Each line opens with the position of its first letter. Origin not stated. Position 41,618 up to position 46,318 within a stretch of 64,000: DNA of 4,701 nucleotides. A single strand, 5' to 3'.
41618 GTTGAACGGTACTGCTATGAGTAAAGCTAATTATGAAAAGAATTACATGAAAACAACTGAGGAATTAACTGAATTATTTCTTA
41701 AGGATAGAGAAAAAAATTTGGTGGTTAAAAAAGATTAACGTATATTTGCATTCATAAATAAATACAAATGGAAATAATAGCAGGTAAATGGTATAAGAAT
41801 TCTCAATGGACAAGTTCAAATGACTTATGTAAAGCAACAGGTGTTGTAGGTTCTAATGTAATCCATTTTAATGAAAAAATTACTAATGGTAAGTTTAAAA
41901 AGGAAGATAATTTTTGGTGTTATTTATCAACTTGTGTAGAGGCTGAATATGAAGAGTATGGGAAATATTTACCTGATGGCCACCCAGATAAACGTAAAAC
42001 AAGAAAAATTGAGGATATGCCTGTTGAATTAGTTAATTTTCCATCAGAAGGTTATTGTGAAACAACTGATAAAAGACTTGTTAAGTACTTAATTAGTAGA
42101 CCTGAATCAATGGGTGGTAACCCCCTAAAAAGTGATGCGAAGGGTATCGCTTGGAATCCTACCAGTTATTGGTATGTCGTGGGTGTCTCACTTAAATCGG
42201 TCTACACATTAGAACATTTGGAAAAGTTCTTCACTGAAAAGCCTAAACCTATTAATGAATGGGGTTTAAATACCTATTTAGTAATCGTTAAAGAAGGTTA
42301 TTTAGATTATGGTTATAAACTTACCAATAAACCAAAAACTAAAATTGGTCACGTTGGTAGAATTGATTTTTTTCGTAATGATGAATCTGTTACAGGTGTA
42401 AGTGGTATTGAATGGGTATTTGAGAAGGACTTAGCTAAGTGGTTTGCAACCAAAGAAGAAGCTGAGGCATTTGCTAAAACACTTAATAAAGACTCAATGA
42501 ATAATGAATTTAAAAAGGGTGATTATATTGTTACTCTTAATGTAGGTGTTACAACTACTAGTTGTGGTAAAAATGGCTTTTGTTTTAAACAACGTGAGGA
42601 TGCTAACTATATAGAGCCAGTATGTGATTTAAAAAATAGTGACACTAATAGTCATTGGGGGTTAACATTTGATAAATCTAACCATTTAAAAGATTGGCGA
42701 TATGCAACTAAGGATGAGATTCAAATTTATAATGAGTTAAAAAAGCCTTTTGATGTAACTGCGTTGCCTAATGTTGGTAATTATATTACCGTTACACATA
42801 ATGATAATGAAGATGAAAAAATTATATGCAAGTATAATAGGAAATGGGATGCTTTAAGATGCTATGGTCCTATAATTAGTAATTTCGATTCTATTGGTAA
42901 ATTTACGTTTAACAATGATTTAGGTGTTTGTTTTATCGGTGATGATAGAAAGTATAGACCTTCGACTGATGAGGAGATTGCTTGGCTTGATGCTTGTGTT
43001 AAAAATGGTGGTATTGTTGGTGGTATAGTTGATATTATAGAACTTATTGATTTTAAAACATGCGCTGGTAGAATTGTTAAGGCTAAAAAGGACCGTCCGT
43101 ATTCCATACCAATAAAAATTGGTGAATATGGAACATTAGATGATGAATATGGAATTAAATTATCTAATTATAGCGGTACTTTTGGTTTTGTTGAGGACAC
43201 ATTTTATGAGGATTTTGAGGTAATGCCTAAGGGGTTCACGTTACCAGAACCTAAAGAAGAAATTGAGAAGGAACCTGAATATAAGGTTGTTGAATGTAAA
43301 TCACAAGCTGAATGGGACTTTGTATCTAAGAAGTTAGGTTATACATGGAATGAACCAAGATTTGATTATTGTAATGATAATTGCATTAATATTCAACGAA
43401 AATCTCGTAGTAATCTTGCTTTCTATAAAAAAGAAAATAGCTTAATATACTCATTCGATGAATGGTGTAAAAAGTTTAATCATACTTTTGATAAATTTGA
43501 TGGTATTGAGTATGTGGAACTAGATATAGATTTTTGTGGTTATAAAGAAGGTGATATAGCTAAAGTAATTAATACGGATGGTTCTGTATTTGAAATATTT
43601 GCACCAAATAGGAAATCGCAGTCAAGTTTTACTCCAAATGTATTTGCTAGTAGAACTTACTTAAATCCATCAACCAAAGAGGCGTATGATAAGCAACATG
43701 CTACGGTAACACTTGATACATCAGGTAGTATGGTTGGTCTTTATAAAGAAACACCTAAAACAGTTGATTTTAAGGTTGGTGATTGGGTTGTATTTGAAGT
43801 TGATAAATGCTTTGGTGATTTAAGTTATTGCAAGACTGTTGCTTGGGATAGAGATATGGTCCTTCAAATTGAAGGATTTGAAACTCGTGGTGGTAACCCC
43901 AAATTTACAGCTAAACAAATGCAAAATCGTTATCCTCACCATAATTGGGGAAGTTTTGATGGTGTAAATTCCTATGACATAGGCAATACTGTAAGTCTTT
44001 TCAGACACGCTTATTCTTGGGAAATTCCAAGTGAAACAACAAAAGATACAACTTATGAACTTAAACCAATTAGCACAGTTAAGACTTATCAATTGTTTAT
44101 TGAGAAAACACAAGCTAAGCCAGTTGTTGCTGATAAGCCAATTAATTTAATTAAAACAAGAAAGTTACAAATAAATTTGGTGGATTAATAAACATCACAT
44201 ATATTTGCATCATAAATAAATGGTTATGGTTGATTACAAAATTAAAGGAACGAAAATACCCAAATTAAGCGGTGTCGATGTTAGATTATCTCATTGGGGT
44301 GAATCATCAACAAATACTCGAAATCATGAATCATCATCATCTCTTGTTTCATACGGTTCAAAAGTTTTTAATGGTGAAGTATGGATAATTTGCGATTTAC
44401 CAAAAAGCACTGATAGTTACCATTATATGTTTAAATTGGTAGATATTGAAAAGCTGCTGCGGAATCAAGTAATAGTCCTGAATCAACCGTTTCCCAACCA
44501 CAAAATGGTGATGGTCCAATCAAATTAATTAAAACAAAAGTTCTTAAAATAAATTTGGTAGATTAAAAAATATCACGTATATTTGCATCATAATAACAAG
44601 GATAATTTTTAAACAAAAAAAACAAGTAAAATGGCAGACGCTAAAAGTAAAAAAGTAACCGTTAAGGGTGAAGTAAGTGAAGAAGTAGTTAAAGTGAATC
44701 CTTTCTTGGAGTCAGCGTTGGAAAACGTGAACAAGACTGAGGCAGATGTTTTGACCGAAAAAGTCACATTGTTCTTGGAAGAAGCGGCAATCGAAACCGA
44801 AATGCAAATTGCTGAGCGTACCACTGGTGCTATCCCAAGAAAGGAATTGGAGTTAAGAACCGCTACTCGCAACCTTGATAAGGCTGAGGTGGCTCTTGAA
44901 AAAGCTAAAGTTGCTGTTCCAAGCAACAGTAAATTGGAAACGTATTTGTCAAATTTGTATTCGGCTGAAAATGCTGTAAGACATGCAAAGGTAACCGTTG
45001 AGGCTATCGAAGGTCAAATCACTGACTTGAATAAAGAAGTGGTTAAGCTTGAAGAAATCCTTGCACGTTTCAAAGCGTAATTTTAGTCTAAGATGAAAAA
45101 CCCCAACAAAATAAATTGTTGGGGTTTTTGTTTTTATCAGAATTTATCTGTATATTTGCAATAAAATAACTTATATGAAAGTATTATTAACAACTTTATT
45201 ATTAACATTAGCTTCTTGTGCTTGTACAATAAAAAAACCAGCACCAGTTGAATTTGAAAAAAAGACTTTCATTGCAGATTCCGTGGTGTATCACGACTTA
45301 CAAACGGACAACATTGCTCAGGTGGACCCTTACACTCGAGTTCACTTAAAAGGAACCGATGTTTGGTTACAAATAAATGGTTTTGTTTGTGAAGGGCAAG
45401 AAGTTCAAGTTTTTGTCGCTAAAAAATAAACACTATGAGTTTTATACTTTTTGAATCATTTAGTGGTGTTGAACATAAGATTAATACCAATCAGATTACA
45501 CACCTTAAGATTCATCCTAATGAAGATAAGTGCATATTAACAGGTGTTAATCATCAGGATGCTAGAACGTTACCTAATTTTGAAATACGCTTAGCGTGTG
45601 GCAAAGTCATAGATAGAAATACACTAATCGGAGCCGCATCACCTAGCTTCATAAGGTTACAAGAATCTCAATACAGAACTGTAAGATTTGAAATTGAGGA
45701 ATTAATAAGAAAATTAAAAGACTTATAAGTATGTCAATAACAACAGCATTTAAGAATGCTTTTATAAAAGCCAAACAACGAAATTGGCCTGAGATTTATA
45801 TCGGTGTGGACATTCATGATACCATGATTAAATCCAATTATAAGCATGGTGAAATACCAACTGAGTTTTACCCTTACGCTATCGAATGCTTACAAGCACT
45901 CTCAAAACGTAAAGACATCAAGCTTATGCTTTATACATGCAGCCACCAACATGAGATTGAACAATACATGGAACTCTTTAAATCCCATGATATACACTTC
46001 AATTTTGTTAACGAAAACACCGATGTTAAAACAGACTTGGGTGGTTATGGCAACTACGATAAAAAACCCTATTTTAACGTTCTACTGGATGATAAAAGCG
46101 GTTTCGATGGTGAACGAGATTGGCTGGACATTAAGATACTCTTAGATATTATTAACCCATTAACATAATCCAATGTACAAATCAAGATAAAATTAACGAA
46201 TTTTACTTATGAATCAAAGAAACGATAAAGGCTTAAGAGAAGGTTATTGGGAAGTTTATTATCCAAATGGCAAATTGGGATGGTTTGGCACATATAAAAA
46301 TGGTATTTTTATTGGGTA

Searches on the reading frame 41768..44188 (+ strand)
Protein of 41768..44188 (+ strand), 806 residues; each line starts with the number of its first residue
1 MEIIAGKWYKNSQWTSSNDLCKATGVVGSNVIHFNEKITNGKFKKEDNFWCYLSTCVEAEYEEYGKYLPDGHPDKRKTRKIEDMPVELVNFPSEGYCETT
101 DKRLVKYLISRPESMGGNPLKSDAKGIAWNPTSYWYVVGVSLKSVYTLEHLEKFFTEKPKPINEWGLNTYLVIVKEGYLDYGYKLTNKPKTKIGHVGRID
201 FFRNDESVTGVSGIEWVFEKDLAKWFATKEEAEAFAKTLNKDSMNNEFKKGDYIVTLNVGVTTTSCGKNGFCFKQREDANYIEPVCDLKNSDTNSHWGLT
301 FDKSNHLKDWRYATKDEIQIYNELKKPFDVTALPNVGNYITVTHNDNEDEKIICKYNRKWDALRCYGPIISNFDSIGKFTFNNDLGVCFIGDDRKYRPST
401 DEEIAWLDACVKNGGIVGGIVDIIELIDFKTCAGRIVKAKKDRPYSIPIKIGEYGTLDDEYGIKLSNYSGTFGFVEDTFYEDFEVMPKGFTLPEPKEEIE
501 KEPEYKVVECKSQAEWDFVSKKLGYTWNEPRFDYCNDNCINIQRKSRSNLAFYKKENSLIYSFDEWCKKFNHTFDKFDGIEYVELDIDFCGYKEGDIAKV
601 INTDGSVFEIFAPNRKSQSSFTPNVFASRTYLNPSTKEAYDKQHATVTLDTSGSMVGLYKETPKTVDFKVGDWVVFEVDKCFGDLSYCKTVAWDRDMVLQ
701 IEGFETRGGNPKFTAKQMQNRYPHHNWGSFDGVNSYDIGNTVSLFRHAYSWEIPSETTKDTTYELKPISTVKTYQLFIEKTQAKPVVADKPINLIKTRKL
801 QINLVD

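Call 6: search_protein_families(library=phrogs, proteins=[window:41768-44188:+], max_evalue=0.001)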
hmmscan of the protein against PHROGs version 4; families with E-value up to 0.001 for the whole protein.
window:41768-44188:+ (806 aa): 1 family
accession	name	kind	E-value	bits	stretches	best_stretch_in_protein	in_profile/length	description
phrog_3444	-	unknown function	4.9e-05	25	0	245-336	4-77/92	-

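Call 42: search_protein_families(library=pfam, proteins=[window:41768-44188:+], max_evalue=0.01)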
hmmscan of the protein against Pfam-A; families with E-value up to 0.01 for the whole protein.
window:41768-44188:+ (806 aa): 0 families

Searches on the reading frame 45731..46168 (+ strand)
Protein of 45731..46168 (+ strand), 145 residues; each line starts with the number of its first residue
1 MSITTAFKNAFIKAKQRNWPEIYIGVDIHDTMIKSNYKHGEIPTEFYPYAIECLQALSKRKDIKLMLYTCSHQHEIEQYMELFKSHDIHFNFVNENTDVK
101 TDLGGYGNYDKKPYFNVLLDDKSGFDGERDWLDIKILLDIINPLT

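Call 6: search_protein_families(library=phrogs, proteins=[window:45731-46168:+], max_evalue=0.001)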
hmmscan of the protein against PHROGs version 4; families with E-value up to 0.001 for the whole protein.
window:45731-46168:+ (145 aa): 2 families
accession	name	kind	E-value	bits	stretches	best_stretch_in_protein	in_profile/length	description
phrog_1238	-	moron, auxiliary metabolic gene and host takeover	4.5e-14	53.4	1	15-135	16-129/155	phosphoheptose isomerase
phrog_24386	-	unknown function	0.00058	20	1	24-122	6-98/339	-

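Call 42: search_protein_families(library=pfam, proteins=[window:45731-46168:+], max_evalue=0.01)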
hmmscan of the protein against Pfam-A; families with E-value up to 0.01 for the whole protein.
window:45731-46168:+ (145 aa): 2 families
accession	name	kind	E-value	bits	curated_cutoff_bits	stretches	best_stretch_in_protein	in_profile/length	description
PF07997.16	DUF1694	-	0.0044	17.6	25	1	52-103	51-101/117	Protein of unknown function (DUF1694)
PF13419.12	HAD_2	-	0.0053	17.3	23.8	1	8-100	50-132/178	Haloacid dehalogenase-like hydrolase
